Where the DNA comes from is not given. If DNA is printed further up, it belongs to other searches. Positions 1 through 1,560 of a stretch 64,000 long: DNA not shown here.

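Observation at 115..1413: Peptide deformylase and Met-tRNA formyltransferase encoded as one fused polypeptide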

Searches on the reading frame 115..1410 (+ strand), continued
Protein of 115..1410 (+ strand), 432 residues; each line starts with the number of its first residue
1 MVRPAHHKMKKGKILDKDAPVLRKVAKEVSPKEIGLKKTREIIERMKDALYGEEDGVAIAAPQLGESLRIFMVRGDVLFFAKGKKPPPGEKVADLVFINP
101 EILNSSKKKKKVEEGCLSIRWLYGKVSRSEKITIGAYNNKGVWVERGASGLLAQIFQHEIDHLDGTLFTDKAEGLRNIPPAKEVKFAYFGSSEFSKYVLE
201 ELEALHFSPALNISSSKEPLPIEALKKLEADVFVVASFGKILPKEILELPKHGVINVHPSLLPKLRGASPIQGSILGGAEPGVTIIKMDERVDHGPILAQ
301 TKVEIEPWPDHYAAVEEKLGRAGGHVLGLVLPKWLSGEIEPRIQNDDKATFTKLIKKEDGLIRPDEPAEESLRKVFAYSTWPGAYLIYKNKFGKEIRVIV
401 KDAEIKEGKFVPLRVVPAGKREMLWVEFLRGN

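Call 16: find_related_loci(query=A1, collection=genome_contigs, flank=3000)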
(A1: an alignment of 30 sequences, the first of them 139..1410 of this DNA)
Query A1 (424 aa) in genome_contigs; peptide patterns used: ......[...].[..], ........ (x = any residue, [..] = any of these).
600 stretches matched a pattern (row limit reached: there are more); 514 encode a relative of the query (tblastn E <= 1e-3); the best 80 are kept; 80 distinct loci.
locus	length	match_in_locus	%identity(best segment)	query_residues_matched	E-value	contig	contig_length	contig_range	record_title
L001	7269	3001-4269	77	2-424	0e+0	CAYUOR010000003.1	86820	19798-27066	MAG TPA_asm: uncultured Candidatus Saccharibacteria bacterium isolate SRP287453_co1_360 genome assembly, contig: NODE_32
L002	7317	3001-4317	64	3-424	0e+0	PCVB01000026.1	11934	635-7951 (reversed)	MAG: Candidatus Zambryskibacteria bacterium CG11_big_fil_rev_8_21_14_0_20_42_18 CG11_8_21_14_0.20_scaffold_9461_c, whole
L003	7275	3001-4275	64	1-424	0e+0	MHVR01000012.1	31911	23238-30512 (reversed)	MAG: Candidatus Zambryskibacteria bacterium RIFCSPHIGHO2_02_FULL_43_14 rifcsphigho2_02_scaffold_2332, whole genome shotg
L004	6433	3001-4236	67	1-424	0e+0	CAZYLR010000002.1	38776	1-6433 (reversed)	MAG TPA_asm: uncultured Candidatus Saccharibacteria bacterium isolate SRP050083_co2_396 genome assembly, contig: NODE_60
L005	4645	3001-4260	64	5-424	0e+0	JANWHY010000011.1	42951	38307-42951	MAG: Candidatus Paceibacterota bacterium isolate CRAIB_MAG27 c_000000113156, whole genome shotgun sequence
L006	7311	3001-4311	63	1-424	0e+0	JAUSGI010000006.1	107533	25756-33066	MAG: bacterium isolate E14_metabat.bin.111 E14_k141_552747, whole genome shotgun sequence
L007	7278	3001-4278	63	1-424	5e-173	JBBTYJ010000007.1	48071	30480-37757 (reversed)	MAG: Patescibacteria group bacterium isolate H43-bin017_1 H43_bin017_1_000000000007, whole genome shotgun sequence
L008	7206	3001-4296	63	1-424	9e-173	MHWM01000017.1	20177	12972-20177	MAG: Candidatus Zambryskibacteria bacterium RIFCSPLOWO2_02_FULL_39_14 rifcsplowo2_02_scaffold_3237, whole genome shotgun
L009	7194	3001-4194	59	6-424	2e-159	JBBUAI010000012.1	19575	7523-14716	MAG: Patescibacteria group bacterium isolate H51-bin080_1 H51_bin080_1_000000000012, whole genome shotgun sequence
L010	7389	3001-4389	47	5-423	1e-120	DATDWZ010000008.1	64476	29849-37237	MAG TPA_asm: Candidatus Paceibacterota bacterium isolate SMAG_U8125 k141_1141345, whole genome shotgun sequence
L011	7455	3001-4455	45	5-423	1e-115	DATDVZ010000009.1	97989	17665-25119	MAG TPA_asm: Candidatus Paceibacterota bacterium isolate SMAG_U8097 k141_1496325, whole genome shotgun sequence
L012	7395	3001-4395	43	3-423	3e-112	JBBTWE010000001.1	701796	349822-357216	MAG: Patescibacteria group bacterium isolate H43-bin012_1 H43_bin012_1_000000000001, whole genome shotgun sequence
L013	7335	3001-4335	45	6-423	3e-112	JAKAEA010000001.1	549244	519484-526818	MAG: bacterium isolate WY1.bin115 NODE_3_length_549244_cov_3.694808, whole genome shotgun sequence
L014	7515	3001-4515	42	2-423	1e-110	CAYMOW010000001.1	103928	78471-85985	MAG TPA_asm: uncultured Candidatus Saccharibacteria bacterium isolate SRP329715_co1_140 genome assembly, contig: NODE_18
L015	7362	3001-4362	43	1-420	1e-109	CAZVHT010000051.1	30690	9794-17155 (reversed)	MAG TPA_asm: uncultured Candidatus Saccharibacteria bacterium isolate binchicken_co203_588 genome assembly, contig: k141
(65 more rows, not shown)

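Call 34: predict_structure(alignment_id=A2)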
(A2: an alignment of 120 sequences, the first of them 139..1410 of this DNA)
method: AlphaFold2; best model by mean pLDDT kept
length: 424 residues; sequences in the alignment: 120
mean_pLDDT: 90.8   pTM: 0.65
mean pLDDT of the five models: 90.8, 90.7, 89.7, 88.9, 86.0
residues with pLDDT >= 90: 315; 70-90: 85; 50-70: 21; < 50: 3
segments of 3 or more residues with pLDDT < 50: 1-3
pLDDT, mean of each block of 10 residues (from residue 1): 65 93 89 92 85 94 89 64 82 96 91 90 97 92 94 95 90 79 94 93 81 88 92 83 95 95 95 96 93 95 97 98 92 95 93 93 97 95 92 96 96 95 87
secondary structure, 60 per line:
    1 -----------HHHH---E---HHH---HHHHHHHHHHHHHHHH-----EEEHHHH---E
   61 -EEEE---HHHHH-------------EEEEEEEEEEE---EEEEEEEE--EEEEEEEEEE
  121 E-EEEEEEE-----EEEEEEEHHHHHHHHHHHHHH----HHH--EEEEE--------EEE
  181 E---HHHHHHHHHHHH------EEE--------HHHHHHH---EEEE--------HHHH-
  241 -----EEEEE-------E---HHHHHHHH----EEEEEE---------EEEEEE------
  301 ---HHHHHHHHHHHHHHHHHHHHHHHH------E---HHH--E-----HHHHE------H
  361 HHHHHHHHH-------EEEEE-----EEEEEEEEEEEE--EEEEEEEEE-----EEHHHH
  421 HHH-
elements in order: H12-15 H29-44 E50-52 H53-56 E62-65 H69-73 E87-97 E101-108 E111-121 E123-129 E135-141 H142-155 E165-169 E178-181 H185-196 E203-205 H214-220 E224-227 H236-239 E246-250 H262-269 E274-279 E289-294 H304-327 H349-352 H360-369 E377-381 E387-398 E401-409 H417-423
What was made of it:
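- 760..777 (+): Site (aa 208-213, SKEPLP) where about 32 residues are missing relative to unfused relatives. The missing part is the insertion loop PDKPxGR..., the following helix and a strand. The AF2 secondary structure goes beta1-alpha1-beta2-alpha-beta with nothing in between (call 34).
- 1171..1410 (+): Fmt linker (KLIKKED) and shortened C-terminal tRNA-binding domain. The AF2 model gives three strands plus helices (call 34).
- On Met-tRNA formyltransferase (TIGR00460; PF00551 + PF02911): The AF2 model has no corresponding element (call 34).
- The AF2 model has mean pLDDT 90.8 (call 34). The model's pTM of 0.65 leaves the relative orientation of the two modules undefined (call 34).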

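Call 37: fold_search(model_id=the predicted structure, library=pdb)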
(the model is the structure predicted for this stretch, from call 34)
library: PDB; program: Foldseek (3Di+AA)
matches with E <= 10: 1272; with E <= 0.001: 314
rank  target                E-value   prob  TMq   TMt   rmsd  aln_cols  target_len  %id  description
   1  4iqf_A                7.8e-22  1.00  0.51  0.68   3.7       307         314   32  Crystal Structure of Methyionyl-tRNA Formyltransferase from Bacillus anthracis (released 2013-01-23)
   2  4iqf_B                1.2e-21  1.00  0.52  0.69   3.5       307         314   32  Crystal Structure of Methyionyl-tRNA Formyltransferase from Bacillus anthracis (released 2013-01-23)
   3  4iqf_C                1.5e-21  1.00  0.52  0.69   3.4       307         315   31  Crystal Structure of Methyionyl-tRNA Formyltransferase from Bacillus anthracis (released 2013-01-23)
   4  3r8x                  1.7e-20  1.00  0.53  0.71   3.2       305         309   25  Crystal Structure of Methionyl-tRNA Formyltransferase from Yersinia pestis complexed with L-methionine (released 2011-04-13)
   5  1fmt_B                6.9e-20  1.00  0.52  0.70   3.2       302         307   26  METHIONYL-TRNAFMET FORMYLTRANSFERASE FROM ESCHERICHIA COLI (released 1998-01-28)
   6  1fmt_A                7.4e-20  1.00  0.53  0.73   2.5       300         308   26  METHIONYL-TRNAFMET FORMYLTRANSFERASE FROM ESCHERICHIA COLI (released 1998-01-28)
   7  5j63_A                7.4e-20  1.00  0.52  0.71   3.0       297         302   22  Crystal Structure of the N-terminal N-formyltransferase Domain (residues 1-306) of Escherichia coli Arna in Complex wi (released 2016-05-25)
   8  5uai_A                1.6e-19  1.00  0.50  0.67   3.9       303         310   22  Crystal structure of Methionyl-tRNA formyltransferase from Pseudomonas aeruginosa (released 2017-01-18)
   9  3tqq                  2.3e-19  1.00  0.52  0.72   3.0       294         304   26  Structure of the methionyl-tRNA formyltransferase (fmt) from Coxiella burnetii (released 2011-09-28)
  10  5j63_B                3.7e-19  1.00  0.52  0.71   3.0       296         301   22  Crystal Structure of the N-terminal N-formyltransferase Domain (residues 1-306) of Escherichia coli Arna in Complex wi (released 2016-05-25)
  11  1yrw                  3.7e-19  1.00  0.51  0.72   3.7       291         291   23  Crystal Structure of E.coli ArnA Transformylase Domain (released 2005-04-12)
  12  3q0i                  4.1e-19  1.00  0.50  0.68   3.9       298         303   25  Methionyl-tRNA formyltransferase from Vibrio cholerae (released 2010-12-29)
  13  2bln_A                4.6e-19  1.00  0.51  0.72   3.2       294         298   22  N-terminal formyltransferase domain of ArnA in complex with N-5- formyltetrahydrofolate and UMP (released 2005-04-08)
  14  5uai_B                4.6e-19  1.00  0.51  0.68   3.9       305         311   22  Crystal structure of Methionyl-tRNA formyltransferase from Pseudomonas aeruginosa (released 2017-01-18)
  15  5j63_C                1.6e-18  1.00  0.51  0.74   3.2       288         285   22  Crystal Structure of the N-terminal N-formyltransferase Domain (residues 1-306) of Escherichia coli Arna in Complex wi (released 2016-05-25)
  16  2fmt_A                2.2e-18  1.00  0.52  0.69   4.0       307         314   25  METHIONYL-TRNAFMET FORMYLTRANSFERASE COMPLEXED WITH FORMYL-METHIONYL-TRNAFMET (released 1999-07-29)
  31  4je6_B                1.8e-15  1.00  0.35  0.77   4.0       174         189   32  Crystal structure of a human-like mitochondrial peptide deformylase (released 2014-02-26)
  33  1zxz_A                2.6e-15  1.00  0.36  0.77   3.8       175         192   33  X-ray structure of peptide deformylase from Arabidopsis thaliana (AtPDF1A); crystals grown in PEG-5000 MME as precipit (released 2005-09-27)
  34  1zxz_B                2.7e-15  1.00  0.36  0.77   4.0       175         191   33  X-ray structure of peptide deformylase from Arabidopsis thaliana (AtPDF1A); crystals grown in PEG-5000 MME as precipit (released 2005-09-27)
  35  4je6_A                3.1e-15  1.00  0.36  0.77   3.9       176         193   32  Crystal structure of a human-like mitochondrial peptide deformylase (released 2014-02-26)
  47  1lme_B                2.1e-13  1.00  0.32  0.91   2.0       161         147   35  Crystal Structure of Peptide Deformylase from Thermotoga maritima (released 2003-06-24)
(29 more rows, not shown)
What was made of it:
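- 139..669 (+): Peptide deformylase module, including its conserved C-terminal tail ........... and the roughly 5-residue true linker AKEVK. The fold matches 1zxz, 4je6 and 1lme (call 37).
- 670..1410 (+): Met-tRNA formyltransferase module (about 247 aa): a reduced N-terminal catalytic domain plus a short C-terminal domain. Foldseek match to 4iqf, E 8e-22 (call 37).
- On Peptide deformylase (PF01327 / TIGR00079): The AF2 model (pLDDT 90.8) matches 1zxz (E 2.6e-15, target TM 0.77) and 1lme (target TM 0.91) (calls 34, 37).
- It matches solved Fmt structures (4iqf, E 8e-22; 1fmt, 2fmt) and PDF structures (1zxz, 1lme) (call 37).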

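Call 47: find_encoding_contigs(protein=P0001, flank=2000, max_places=6)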
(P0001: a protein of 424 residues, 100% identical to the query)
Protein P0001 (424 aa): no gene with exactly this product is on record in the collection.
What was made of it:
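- Tried and rejected: Exact-sequence lookup of the protein's contigs (call 47).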

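Call 48: list_cluster_members(proteins=[P0001])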
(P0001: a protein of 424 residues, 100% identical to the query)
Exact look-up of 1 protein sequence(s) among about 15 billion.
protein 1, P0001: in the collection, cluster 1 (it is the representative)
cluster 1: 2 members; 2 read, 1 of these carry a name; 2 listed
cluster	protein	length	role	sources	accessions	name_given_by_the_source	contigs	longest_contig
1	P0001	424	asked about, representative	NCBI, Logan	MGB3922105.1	MAG: peptide deformylase [Minisyncoccia bacterium]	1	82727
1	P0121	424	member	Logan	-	-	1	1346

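Call 63: search_protein_representatives(protein=window:139-1410:+)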
Query: 424 residues. Proteins with E-value up to 0.001 (for the whole library): 43692; up to 1e-10: 16082; up to 1e-30: 925. The best 150 are listed.
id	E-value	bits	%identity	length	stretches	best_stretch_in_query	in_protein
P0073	5.3e-174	595.8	65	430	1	1-424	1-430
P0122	2.6e-97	343.2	48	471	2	212-423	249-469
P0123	2.2e-93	330.2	61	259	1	175-424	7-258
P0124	8.8e-93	328.2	48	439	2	220-424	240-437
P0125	1.5e-92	327.5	48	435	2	218-422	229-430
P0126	1.2e-85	304.7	42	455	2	213-424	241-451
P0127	1.8e-70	254.7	42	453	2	217-423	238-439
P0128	1.5e-69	251.7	42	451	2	6-211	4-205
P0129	1.6e-67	245.0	44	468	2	215-404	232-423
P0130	1.7e-66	241.6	43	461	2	195-423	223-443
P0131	2.3e-66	241.2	40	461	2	215-423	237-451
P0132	1.5e-65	238.5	51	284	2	203-424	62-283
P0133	4.2e-61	223.9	50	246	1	177-423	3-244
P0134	7.9e-60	219.7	40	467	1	44-408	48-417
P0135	1.3e-59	219.0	43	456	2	200-423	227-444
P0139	1.0e-58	216.0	40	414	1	7-423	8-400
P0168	3.7e-53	197.7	38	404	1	45-423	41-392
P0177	1.1e-50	189.5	38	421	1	16-423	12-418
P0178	1.2e-50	189.4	39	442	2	209-413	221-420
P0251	1.8e-43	165.8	41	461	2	217-377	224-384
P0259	5.7e-43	164.1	35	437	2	201-376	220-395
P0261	6.6e-43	163.9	37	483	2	213-412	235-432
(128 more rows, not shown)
